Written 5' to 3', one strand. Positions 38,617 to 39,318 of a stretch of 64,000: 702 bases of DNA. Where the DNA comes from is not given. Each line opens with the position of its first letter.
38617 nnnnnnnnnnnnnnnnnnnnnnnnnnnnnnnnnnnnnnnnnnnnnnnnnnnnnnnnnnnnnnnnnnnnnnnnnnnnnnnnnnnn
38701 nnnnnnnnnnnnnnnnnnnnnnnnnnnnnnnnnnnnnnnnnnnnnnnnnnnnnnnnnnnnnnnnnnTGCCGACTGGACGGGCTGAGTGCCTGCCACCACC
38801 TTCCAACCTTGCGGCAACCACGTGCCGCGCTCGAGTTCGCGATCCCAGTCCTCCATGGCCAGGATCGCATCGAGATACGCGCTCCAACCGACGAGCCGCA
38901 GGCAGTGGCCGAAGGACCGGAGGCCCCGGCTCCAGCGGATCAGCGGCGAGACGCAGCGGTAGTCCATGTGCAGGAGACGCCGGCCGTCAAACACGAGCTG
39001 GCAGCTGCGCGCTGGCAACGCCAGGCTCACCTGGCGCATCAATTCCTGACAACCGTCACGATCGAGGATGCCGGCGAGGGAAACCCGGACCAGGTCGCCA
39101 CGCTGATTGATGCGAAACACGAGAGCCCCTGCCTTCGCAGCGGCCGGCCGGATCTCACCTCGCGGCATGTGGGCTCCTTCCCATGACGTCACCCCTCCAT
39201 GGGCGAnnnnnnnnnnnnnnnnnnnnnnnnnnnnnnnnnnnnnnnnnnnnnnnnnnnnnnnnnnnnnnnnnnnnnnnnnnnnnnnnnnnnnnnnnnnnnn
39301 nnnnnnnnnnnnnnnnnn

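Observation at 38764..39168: STAS-domain-like gene inserted between mraZ and rsmH inside the dcw cluster, translationally coupled to rsmH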

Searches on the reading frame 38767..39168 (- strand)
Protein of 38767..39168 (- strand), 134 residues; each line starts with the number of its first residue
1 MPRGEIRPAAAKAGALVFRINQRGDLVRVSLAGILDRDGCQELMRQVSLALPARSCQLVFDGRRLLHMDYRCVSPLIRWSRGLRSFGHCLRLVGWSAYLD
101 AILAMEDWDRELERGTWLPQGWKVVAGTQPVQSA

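Call 4: search_protein_families(library=ncbifam, proteins=[window:38767-39168:-], max_evalue=1)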
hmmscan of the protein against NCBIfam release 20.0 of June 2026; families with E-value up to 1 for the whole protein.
window:38767-39168:- (134 aa): 1 family
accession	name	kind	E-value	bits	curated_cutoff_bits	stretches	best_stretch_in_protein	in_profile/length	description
TIGR00377.1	ant_ant_sig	superfamily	0.018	15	53.45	1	17-105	4-93/108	anti-sigma factor antagonist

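Call 5: search_protein_families(library=pfam, proteins=[window:38767-39168:-], max_evalue=10)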
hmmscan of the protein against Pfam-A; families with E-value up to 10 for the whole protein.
window:38767-39168:- (134 aa): 1 family
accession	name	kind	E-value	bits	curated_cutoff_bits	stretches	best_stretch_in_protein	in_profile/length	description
PF13466.11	STAS_2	-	1.8e-09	38.1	29.2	1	29-105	1-76/80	STAS domain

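Call 6: find_homologous_proteins(query=window:38767-39168:-, max_evalue=0.01)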
Query window:38767-39168:- (134 aa): 13 proteins with E <= 0.01 among 38 candidates.
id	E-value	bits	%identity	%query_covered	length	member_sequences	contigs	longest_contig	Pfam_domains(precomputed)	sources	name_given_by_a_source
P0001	7.3e-85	300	100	100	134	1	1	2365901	PF13466.13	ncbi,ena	-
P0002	1.8e-51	192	67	96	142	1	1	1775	PF13466.13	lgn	-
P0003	2.3e-38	149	65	84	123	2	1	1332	PF13466.13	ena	-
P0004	2.9e-38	149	63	81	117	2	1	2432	PF13466.13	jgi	jgi:ABC-type transporter Mla MlaB component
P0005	1.8e-36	143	63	77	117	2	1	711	PF13466.13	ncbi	-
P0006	1.9e-36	143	60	82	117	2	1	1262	PF13466.13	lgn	-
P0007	1.9e-36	143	61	86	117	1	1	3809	PF13466.13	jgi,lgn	jgi:ABC-type transporter Mla MlaB component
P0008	2.1e-36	143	64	78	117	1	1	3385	PF13466.13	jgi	jgi:hypothetical protein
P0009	6.6e-35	138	60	86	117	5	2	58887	PF13466.13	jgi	jgi:ABC-type transporter Mla MlaB component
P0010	2.7e-33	133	65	72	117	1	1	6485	PF13466.13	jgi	jgi:ABC-type transporter Mla MlaB component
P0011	1.5e-29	121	52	92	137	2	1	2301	PF13466.13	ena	-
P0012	5.6e-27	112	59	70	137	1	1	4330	PF13466.13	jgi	jgi:ABC-type transporter Mla MlaB component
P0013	3.9e-25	107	57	72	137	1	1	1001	PF13466.13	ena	-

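Call 7: find_encoding_contigs(protein=P0001, flank=6000, max_places=3)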
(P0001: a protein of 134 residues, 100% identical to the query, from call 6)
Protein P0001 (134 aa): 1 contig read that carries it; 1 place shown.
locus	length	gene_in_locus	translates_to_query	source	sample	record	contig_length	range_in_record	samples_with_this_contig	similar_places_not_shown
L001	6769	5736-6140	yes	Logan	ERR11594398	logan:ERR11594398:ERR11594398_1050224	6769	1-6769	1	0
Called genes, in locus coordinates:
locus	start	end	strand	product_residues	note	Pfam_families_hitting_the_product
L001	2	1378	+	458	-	?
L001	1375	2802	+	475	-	PF13460:NAD_binding_10 (faint), PF13727:CoA_binding_3, PF01073:3Beta_HSD, PF01370:Epimerase, PF02719:Polysacc_synt_2, PF04321:RmlD_sub_bind, PF07993:NAD_binding_4 (faint), PF16363:GDP_Man_Dehyd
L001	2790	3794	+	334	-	PF13480:Acetyltransf_6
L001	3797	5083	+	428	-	-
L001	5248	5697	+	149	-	PF02381:MraZ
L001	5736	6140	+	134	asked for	PF13466:STAS_2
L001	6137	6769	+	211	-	?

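Call 8: find_encoding_contigs(protein=P0009, flank=6000, max_places=3)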
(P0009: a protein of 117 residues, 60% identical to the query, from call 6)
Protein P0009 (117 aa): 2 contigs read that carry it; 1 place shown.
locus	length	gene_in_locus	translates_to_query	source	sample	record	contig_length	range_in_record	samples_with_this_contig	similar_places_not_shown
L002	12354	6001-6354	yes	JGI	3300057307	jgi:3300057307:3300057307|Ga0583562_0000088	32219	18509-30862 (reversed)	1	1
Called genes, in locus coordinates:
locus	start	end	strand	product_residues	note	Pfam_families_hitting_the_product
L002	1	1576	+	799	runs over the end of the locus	-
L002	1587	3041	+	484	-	PF13727:CoA_binding_3, PF01073:3Beta_HSD, PF01370:Epimerase, PF02719:Polysacc_synt_2, PF04321:RmlD_sub_bind, PF07993:NAD_binding_4 (faint), PF16363:GDP_Man_Dehyd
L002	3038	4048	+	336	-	PF13480:Acetyltransf_6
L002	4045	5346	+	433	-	-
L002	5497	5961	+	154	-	PF02381:MraZ (weak)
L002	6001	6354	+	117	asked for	PF13466:STAS_2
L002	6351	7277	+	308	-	PF01795:Methyltransf_5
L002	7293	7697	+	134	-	-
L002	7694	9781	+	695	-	PF03717:PBP_dimer, PF00905:Transpeptidase, PF03793:PASTA (faint)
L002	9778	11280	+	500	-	PF08245:Mur_ligase_M, PF02875:Mur_ligase_C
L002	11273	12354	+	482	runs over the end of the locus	PF08245:Mur_ligase_M, PF02875:Mur_ligase_C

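Call 11: find_related_loci(query=A1, collection=genome_contigs, flank=6000)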
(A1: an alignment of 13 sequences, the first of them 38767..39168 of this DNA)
Query A1 (134 aa) in genome_contigs; peptide patterns used: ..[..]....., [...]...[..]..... (x = any residue, [..] = any of these).
24 stretches matched a pattern; 12 encode a relative of the query (tblastn E <= 1e-3); 12 distinct loci.
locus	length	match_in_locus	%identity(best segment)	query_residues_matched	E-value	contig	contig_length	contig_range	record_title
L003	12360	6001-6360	53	9-128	3e-34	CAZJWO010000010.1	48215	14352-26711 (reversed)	MAG TPA_asm: uncultured Fibrobacteraceae bacterium isolate binchicken_co43_63 genome assembly, contig: NODE_971_length_4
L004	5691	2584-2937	53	1-115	6e-34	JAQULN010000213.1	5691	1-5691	MAG: Candidatus Krumholzibacteriia bacterium isolate STD1_131 NODE_52119_length_5691_cov_2.510604_Sandtown_D1, whole gen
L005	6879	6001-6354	54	1-115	3e-33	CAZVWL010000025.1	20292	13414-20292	MAG TPA_asm: uncultured Fibrobacteraceae bacterium isolate SRP093185_co1_110 genome assembly, contig: NODE_1607_length_2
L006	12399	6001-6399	51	1-132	1e-32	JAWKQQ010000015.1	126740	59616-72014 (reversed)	MAG: Candidatus Krumholzibacteriia bacterium isolate ABC2.80 ABC2.80.fa-15, whole genome shotgun sequence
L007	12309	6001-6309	53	18-120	2e-30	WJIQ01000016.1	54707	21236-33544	MAG: bacterium isolate Bin_270 k141_73044, whole genome shotgun sequence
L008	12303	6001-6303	53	19-122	1e-29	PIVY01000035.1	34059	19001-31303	MAG: bacterium isolate Glo_17 GloG15_CONTIG1336, whole genome shotgun sequence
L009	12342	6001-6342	51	1-113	1e-29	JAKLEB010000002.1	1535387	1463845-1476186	MAG: Candidatus Krumholzibacteriota bacterium isolate RA.bin123 RA.bin123_2, whole genome shotgun sequence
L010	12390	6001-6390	48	2-127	3e-28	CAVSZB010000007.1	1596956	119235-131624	MAG: uncultured bacterium isolate MFD04716.bin.1.312 genome assembly, contig: contig_6328, whole genome shotgun sequence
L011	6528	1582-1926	49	14-127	1e-26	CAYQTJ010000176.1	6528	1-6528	MAG TPA_asm: uncultured Fibrobacteraceae bacterium isolate SRP220891_co4_181 genome assembly, contig: NODE_21420_length_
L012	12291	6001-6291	52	16-112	4e-26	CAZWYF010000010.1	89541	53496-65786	MAG TPA_asm: uncultured Fibrobacteraceae bacterium isolate SRP332253_co1_58 genome assembly, contig: NODE_214_length_895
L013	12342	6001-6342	48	14-126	4e-26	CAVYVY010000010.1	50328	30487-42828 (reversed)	MAG: uncultured bacterium isolate MFD01299.bin.2.49 genome assembly, contig: contig_124350, whole genome shotgun sequenc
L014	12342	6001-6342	47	14-126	9e-23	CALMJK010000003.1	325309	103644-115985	MAG TPA_asm: uncultured bacterium isolate SRR5468112_bin.3_CONCOCT_v1.1_MAG genome assembly, contig: ERZ781236.6, whole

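Call 17: find_related_loci(query=A1, collection=metagenome_contigs, flank=4000)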
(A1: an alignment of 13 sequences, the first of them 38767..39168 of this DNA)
Query A1 (134 aa) in metagenome_contigs; peptide patterns used: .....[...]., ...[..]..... (x = any residue, [..] = any of these).
263 stretches matched a pattern; 38 encode a relative of the query (tblastn E <= 1e-3); 38 distinct loci.
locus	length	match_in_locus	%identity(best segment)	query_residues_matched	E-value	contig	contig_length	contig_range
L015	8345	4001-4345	60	19-134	1e-38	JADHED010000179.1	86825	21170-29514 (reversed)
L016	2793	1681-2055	53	1-123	4e-34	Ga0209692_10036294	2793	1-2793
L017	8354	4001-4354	53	1-115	8e-34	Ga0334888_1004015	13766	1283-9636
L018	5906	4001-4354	53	1-115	8e-34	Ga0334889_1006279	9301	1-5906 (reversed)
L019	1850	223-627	53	1-132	3e-33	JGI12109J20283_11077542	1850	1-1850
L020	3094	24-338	57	18-123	7e-33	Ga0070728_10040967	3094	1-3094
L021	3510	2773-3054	55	23-116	2e-31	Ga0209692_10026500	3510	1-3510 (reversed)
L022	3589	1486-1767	55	23-116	2e-31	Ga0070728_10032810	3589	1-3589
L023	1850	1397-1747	47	11-127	7e-31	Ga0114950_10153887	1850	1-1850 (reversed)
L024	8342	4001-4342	51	1-113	1e-29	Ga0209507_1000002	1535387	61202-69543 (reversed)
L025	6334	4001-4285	54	18-112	8e-29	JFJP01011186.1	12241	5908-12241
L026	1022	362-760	45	1-127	3e-29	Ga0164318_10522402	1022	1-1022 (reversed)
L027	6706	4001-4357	43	9-127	4e-28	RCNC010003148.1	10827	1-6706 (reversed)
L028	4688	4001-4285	53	18-112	5e-28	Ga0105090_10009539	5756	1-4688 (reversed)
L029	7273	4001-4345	49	1-112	4e-28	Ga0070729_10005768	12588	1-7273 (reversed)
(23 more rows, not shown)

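Call 18: search_solved_structures(query=A1, max_evalue=10, show_alignments=3)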
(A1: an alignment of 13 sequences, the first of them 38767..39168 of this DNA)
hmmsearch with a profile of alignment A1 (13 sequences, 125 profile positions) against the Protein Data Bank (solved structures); distinct sequences matched with E-value up to 10: 5.
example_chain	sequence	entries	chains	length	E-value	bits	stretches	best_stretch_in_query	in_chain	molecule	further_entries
1tid_B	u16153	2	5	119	0.0033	20.6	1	12-72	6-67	Anti-sigma F factor antagonist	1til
1th8_B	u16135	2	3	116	0.0044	20.2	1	13-72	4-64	Anti-sigma F factor antagonist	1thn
1auz_A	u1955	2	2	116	0.063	16.5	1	14-70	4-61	SPOIIAA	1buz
1h4x_A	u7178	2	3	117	0.095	15.9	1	20-89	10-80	ANTI-SIGMA F FACTOR ANTAGONIST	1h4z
1h4y_A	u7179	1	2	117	0.11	15.8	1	20-88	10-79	ANTI-SIGMA F FACTOR ANTAGONIST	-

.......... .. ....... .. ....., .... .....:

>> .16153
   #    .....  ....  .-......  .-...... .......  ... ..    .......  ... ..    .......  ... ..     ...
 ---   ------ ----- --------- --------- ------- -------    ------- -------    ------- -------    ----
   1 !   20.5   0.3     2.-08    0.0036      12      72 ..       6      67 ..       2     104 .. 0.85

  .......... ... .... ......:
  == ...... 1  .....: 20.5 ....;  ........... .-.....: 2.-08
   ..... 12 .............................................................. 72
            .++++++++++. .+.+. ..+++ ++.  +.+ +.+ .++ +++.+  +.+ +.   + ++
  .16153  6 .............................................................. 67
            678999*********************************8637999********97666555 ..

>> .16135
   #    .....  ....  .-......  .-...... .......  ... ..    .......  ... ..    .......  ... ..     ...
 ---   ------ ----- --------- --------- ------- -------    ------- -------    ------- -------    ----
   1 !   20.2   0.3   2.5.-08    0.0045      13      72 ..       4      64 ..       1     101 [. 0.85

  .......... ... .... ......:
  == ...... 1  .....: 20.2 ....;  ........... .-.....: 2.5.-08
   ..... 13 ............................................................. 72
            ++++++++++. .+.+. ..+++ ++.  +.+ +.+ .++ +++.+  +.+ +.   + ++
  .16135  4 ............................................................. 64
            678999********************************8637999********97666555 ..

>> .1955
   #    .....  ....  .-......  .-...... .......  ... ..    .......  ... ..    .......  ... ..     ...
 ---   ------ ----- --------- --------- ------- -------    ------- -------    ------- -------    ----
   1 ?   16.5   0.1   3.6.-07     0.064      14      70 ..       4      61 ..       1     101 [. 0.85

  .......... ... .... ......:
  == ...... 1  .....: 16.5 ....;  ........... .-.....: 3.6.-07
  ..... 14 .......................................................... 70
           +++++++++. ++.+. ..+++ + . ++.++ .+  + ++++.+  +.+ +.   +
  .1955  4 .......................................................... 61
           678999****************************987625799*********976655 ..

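Call 20: predict_structure(alignment_id=A1)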
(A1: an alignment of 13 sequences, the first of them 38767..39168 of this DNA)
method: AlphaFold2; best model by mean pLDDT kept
length: 134 residues; sequences in the alignment: 13
mean_pLDDT: 80.9   pTM: 0.71
mean pLDDT of the five models: 80.9, 79.8, 75.9, 73.8, 73.4
residues with pLDDT >= 90: 80; 70-90: 21; 50-70: 9; < 50: 24
segments of 3 or more residues with pLDDT < 50: 1-4, 6-11, 122-134
pLDDT, mean of each block of 10 residues (from residue 1): 45 77 93 95 96 91 94 94 93 92 87 69 42 39
secondary structure, 60 per line:
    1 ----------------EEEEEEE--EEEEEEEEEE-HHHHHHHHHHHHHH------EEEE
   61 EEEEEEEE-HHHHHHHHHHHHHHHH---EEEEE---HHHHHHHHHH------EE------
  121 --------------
elements in order: E17-23 E26-35 H37-50 E57-68 H70-85 E89-93 H97-106

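Call 23: fold_search(model_id=the predicted structure, library=pdb)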
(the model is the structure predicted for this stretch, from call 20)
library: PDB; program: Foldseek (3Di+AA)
matches with E <= 10: 985; with E <= 0.001: 29
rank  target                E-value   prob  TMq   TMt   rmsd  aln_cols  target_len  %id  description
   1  1til_B                5.0e-07  1.00  0.67  0.76   2.2       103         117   19  Crystal Structures of the ADP and ATP bound forms of the Bacillus Anti-sigma factor SpoIIAB in complex with the Anti-a (released 2004-06-15)
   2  1tid_B                5.3e-07  1.00  0.67  0.74   2.3       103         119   19  Crystal Structures of the ADP and ATP bound forms of the Bacillus Anti-sigma factor SpoIIAB in complex with the Anti-a (released 2004-06-15)
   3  1vc1_A                1.2e-06  1.00  0.66  0.79   2.3       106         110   18  Crystal structure of the TM1442 protein from Thermotoga maritima, a homolog of the Bacillus subtilis general stress re (released 2004-09-28)
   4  1thn_B                2.0e-06  1.00  0.67  0.78   2.2       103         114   19  Crystal Structures of the ADP and ATP bound forms of the Bacillus Anti-sigma factor SpoIIAB in complex with the Anti-a (released 2004-06-15)
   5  1tid_D                2.3e-06  1.00  0.66  0.74   2.2       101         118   20  Crystal Structures of the ADP and ATP bound forms of the Bacillus Anti-sigma factor SpoIIAB in complex with the Anti-a (released 2004-06-15)
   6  4hyl_B                2.3e-06  1.00  0.67  0.76   2.3       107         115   16  The crystal structure of an anti-sigma-factor antagonist from Haliangium ochraceum DSM 14365 (released 2012-11-28)
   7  6m36_B                2.5e-06  1.00  0.66  0.87   2.1       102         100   17  The crystal structure of B. subtilis RsbV/RsbW complex in the monoclinic crystal form (released 2020-07-15)
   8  1th8_B                3.0e-06  1.00  0.66  0.76   2.2       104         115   19  Crystal Structures of the ADP and ATP bound forms of the Bacillus Anti-sigma factor SpoIIAB in complex with the Anti-a (released 2004-06-15)
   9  6m36_H                4.1e-06  1.00  0.66  0.85   2.1       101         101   17  The crystal structure of B. subtilis RsbV/RsbW complex in the monoclinic crystal form (released 2020-07-15)
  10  4hyl_A                6.4e-06  1.00  0.67  0.78   2.2       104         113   17  The crystal structure of an anti-sigma-factor antagonist from Haliangium ochraceum DSM 14365 (released 2012-11-28)
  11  6m36_D                3.6e-05  1.00  0.65  0.86   2.1       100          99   17  The crystal structure of B. subtilis RsbV/RsbW complex in the monoclinic crystal form (released 2020-07-15)
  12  1h4z                  9.9e-05  1.00  0.57  0.68   2.7       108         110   16  Structure of the Anti-Sigma Factor Antagonist SpoIIAA in its Unphosphorylated Form (released 2001-07-06)
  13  6jhk_B                9.9e-05  1.00  0.61  0.70   3.0       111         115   17  Crystal Structure of Bacillus subtilis RsbS (released 2019-09-11)
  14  9ias_A                1.1e-04  1.00  0.66  0.18   2.7       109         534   17  Sulfate transporter SLC26A11 in nanodiscs with nanobody Nb4 (released 2026-03-04)
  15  3lkl_A                1.2e-04  1.00  0.46  0.63   3.3        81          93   20  Crystal structure of the C-terminal domain of Anti-Sigma factor antagonist STAS from Rhodobacter sphaeroides (released 2010-03-09)
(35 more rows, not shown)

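Call 32: search_protein_representatives(alignment_id=A1)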
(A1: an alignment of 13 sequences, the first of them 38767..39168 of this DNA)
Query: 13 sequences, 125 profile positions. Proteins with E-value up to 0.001 (for the whole library): 78; up to 1e-10: 18; up to 1e-30: 6. The best 78 are listed.
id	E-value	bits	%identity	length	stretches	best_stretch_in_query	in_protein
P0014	2.8e-44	166.3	-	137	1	1-113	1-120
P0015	6.3e-42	158.7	-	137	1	1-117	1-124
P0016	1.1e-36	141.8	-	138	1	8-123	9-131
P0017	4.1e-36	139.9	-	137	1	1-122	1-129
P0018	1.0e-34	135.4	-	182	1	5-121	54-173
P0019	1.9e-33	131.2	-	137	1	1-115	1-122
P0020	1.6e-29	118.6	-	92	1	39-117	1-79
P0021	8.7e-29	116.2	-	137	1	8-117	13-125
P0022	1.9e-26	108.6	-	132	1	1-100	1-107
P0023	1.3e-25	105.9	-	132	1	1-101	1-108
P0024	2.0e-24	102.1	-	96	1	37-117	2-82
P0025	6.3e-24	100.5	-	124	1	9-100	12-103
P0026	2.1e-21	92.4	-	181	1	57-112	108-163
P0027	2.2e-19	85.8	-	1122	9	42-81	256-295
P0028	3.2e-18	82.1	-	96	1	1-88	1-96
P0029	5.4e-17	78.1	-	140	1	1-103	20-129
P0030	5.6e-15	71.6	-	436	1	2-80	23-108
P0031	7.4e-15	71.2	-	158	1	9-96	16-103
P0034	5.9e-08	48.9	-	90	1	1-59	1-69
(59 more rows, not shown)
